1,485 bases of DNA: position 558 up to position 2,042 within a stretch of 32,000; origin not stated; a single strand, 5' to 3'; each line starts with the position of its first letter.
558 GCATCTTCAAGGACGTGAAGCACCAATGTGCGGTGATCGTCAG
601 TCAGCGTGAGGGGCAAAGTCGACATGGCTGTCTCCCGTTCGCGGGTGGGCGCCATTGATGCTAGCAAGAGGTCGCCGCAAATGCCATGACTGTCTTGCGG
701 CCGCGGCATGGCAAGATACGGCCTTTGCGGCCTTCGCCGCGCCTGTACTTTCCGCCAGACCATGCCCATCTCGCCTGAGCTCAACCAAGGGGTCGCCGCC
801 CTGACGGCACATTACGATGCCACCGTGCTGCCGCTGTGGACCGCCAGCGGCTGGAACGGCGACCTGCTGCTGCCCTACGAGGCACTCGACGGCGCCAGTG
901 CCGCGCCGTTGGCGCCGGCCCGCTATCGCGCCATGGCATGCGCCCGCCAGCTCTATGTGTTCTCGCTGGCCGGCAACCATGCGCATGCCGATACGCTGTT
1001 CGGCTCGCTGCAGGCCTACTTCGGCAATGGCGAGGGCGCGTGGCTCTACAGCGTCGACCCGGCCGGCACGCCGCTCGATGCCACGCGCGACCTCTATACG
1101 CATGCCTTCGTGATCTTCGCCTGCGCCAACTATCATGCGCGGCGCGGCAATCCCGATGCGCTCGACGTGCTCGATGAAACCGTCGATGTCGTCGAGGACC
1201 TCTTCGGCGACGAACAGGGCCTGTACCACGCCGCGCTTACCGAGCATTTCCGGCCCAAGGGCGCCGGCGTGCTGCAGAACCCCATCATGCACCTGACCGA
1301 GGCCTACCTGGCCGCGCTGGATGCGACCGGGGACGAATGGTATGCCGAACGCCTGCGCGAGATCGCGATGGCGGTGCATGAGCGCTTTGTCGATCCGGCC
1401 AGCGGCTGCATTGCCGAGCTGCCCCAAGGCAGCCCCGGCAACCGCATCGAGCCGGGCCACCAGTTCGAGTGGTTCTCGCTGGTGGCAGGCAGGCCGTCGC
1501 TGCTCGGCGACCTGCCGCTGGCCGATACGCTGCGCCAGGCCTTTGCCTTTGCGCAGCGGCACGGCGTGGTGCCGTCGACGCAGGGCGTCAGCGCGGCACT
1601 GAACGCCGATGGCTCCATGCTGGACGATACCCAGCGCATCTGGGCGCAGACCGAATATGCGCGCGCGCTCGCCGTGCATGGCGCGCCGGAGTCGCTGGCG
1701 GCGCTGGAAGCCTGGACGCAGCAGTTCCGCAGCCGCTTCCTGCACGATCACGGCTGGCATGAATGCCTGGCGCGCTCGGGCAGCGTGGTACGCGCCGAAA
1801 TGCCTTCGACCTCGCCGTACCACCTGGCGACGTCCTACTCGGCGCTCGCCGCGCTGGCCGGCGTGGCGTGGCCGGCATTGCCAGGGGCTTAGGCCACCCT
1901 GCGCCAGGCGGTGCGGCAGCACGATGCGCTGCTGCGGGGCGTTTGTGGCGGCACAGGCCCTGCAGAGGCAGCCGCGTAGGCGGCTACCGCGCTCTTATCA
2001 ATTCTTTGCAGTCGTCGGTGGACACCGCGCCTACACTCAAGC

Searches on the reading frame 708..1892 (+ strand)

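Call 67: search_protein_families(library=pfam, proteins=[window:708-1892:+], max_evalue=0.00001)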
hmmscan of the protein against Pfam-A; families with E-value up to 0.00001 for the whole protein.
window:708-1892:+ (394 aa): 1 family
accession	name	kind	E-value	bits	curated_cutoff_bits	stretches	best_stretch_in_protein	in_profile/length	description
PF07221.17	GlcNAc_2-epim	-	3.2e-39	135.6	23.4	1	69-375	14-346/347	N-acylglucosamine 2-epimerase (GlcNAc 2-epimerase)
